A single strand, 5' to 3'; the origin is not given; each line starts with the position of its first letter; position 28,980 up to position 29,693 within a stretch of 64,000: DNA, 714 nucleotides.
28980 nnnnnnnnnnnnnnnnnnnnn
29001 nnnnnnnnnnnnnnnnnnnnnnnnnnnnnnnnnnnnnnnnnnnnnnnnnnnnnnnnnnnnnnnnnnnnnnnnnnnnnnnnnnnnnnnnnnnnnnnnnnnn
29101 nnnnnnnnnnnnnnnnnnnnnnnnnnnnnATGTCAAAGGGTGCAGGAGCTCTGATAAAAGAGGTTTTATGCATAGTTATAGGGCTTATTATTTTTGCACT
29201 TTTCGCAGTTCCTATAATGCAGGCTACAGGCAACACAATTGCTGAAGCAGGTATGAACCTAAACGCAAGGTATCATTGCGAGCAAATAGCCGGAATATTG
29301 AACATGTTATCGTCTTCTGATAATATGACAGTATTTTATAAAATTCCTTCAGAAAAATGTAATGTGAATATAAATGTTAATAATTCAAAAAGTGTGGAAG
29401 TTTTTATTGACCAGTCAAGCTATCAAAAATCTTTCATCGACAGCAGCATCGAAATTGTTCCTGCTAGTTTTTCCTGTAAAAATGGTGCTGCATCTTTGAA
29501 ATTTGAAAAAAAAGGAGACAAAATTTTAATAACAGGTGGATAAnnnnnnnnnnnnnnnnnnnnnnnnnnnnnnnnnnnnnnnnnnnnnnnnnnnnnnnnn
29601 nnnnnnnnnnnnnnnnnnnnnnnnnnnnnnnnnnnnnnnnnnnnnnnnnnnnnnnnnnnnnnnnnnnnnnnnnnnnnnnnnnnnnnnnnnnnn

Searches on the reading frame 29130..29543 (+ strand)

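Call 27: search_protein_families(library=pfam, proteins=[window:29130-29543:+], max_evalue=0.01)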
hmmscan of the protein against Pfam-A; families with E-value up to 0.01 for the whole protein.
window:29130-29543:+ (137 aa): 0 families

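Call 28: search_protein_families(library=ncbifam, proteins=[window:29130-29543:+], max_evalue=0.01)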
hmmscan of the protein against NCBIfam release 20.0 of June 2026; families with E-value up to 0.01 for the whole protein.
window:29130-29543:+ (137 aa): 1 family
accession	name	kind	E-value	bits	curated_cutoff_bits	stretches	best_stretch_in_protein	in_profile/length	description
NF041245.1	T6SS_IglE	equivalog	0.0071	16.4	75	1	57-129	9-80/131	type VI secretion system lipoprotein IglE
